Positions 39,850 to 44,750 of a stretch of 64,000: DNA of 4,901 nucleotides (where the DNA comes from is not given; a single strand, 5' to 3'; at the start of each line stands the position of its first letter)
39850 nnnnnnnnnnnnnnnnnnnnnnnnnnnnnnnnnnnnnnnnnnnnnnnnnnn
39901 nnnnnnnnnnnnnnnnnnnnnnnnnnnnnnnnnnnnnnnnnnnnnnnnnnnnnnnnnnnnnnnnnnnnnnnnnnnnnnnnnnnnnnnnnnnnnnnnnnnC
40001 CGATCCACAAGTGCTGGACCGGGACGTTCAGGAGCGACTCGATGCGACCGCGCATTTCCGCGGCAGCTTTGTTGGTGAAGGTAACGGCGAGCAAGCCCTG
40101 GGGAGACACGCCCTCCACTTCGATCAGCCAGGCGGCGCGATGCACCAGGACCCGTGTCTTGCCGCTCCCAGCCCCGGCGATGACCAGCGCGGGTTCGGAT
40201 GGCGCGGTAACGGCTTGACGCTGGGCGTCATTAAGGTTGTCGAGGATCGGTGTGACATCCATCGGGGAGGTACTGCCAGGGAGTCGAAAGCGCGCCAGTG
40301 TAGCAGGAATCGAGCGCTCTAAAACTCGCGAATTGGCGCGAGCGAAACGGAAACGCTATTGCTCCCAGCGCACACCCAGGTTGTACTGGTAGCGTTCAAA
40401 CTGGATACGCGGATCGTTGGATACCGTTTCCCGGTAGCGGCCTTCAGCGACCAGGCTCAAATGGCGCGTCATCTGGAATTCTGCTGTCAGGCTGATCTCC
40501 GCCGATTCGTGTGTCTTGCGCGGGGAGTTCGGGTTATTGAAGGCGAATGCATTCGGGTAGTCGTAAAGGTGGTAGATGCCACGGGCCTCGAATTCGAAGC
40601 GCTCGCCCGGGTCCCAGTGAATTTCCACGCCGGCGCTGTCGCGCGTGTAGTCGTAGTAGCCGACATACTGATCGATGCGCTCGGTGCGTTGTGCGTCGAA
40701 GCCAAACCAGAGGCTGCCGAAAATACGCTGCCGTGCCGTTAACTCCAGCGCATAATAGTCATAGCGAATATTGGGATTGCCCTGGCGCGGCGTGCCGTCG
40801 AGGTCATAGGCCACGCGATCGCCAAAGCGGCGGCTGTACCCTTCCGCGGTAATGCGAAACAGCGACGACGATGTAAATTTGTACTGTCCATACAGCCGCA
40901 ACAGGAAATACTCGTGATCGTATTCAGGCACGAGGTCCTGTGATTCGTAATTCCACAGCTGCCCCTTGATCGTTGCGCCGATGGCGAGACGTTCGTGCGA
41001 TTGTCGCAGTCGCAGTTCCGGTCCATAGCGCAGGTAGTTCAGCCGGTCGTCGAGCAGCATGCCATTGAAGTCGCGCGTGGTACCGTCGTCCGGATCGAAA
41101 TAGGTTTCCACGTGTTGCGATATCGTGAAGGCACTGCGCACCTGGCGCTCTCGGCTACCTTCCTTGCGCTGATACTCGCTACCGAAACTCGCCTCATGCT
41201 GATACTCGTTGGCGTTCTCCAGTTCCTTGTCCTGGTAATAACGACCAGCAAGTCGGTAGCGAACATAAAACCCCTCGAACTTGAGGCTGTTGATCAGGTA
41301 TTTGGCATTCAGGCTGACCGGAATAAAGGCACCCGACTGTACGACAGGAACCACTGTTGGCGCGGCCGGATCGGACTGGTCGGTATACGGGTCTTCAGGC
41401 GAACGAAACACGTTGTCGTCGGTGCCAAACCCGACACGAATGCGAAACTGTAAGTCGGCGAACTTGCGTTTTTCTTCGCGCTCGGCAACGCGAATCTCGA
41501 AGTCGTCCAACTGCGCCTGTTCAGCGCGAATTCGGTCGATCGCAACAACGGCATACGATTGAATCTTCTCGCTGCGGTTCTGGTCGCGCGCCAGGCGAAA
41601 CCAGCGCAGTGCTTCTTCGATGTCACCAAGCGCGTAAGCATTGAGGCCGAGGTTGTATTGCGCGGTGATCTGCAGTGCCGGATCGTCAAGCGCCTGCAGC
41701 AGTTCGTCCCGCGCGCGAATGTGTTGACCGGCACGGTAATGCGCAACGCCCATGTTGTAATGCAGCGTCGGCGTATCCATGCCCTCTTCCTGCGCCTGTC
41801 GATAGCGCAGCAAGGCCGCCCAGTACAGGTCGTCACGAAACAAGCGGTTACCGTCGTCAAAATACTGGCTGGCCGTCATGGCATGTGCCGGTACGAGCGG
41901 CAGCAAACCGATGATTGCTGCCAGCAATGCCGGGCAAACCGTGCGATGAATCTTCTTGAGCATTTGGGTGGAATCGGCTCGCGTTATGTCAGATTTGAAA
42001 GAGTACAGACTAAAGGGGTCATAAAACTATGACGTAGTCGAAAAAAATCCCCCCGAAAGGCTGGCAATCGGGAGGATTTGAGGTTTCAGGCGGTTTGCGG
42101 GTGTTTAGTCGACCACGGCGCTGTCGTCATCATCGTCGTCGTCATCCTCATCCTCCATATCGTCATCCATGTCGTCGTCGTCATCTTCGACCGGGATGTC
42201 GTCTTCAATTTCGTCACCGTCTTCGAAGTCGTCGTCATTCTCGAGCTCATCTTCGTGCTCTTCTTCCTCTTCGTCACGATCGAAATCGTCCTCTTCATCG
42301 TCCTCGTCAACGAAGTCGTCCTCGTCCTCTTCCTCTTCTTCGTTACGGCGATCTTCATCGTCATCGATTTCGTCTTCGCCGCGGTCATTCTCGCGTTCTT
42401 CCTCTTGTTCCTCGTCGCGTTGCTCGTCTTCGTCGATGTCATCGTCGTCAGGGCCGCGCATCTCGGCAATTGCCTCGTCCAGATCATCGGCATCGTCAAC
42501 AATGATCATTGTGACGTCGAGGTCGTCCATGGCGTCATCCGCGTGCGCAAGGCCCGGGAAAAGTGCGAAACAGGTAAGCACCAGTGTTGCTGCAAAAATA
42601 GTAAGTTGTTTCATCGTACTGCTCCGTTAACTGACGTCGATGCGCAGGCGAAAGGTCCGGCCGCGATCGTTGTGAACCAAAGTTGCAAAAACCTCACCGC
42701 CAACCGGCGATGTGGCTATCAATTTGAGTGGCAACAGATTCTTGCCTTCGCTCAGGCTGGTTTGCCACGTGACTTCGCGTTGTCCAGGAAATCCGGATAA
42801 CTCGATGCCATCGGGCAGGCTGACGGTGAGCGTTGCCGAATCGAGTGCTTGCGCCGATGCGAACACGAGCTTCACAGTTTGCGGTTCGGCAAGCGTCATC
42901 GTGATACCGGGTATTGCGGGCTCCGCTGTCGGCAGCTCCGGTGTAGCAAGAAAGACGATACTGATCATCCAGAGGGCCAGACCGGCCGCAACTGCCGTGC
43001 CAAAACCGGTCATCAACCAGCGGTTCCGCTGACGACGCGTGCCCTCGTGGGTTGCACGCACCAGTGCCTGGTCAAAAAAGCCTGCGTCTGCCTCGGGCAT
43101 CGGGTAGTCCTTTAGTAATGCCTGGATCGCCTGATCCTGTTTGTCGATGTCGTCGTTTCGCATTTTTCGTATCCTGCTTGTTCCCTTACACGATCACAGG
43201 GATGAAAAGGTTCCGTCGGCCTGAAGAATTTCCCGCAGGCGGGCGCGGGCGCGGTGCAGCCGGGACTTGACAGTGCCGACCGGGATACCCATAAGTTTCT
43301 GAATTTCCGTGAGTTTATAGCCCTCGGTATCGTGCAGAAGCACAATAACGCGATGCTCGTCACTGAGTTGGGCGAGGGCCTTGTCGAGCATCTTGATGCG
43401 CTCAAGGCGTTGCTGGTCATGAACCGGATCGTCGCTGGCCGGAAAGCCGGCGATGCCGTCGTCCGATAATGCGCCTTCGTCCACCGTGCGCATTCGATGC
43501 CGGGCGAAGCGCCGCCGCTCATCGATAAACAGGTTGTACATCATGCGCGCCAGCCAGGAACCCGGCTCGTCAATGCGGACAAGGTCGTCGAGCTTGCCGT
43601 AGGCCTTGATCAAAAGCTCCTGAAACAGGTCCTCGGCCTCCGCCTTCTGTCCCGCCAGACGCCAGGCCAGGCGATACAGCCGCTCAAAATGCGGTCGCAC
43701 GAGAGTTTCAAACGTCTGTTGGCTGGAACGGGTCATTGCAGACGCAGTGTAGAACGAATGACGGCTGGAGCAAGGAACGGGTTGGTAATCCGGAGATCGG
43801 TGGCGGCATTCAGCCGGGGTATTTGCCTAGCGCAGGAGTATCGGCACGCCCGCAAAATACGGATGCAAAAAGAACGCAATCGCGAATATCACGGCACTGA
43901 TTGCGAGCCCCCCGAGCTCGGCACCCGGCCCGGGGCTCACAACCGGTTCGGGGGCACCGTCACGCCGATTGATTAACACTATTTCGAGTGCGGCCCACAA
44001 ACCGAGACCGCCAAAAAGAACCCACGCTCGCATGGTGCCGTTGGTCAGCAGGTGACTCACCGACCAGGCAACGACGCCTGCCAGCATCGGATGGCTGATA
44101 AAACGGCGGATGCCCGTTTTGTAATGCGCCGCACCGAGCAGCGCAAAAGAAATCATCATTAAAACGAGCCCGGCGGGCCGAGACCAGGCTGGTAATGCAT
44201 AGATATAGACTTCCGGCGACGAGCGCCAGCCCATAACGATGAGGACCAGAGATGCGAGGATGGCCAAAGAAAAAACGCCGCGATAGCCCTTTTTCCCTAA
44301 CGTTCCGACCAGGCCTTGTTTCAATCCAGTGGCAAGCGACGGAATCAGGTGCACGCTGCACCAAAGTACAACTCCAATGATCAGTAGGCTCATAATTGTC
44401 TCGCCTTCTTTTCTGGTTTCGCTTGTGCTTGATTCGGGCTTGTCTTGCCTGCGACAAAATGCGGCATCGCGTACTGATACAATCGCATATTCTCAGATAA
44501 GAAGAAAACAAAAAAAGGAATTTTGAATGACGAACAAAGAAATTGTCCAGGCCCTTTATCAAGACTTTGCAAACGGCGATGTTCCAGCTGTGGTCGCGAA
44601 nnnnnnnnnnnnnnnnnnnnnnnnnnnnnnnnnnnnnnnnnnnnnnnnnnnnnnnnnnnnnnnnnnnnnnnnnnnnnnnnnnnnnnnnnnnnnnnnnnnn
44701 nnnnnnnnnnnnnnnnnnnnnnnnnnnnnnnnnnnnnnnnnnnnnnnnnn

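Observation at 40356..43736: ECF sigma / anti-sigma / secreted polyacidic protein / TPR-beta-barrel OMP: candidate uncharacterised envelope module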

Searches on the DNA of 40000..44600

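Call 19: search_rna_families(source=window, start=40000, end=44600, threshold=evalue, max_evalue=1)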
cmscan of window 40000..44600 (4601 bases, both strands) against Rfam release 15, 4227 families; matches with E-value up to 1: 1.
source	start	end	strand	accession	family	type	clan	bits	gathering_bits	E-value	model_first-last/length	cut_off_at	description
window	42041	42115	-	RF02399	NsiR1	Gene; sRNA;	-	21.6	39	0.57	1-60/60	no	Nitrogen stress-induced RNA 1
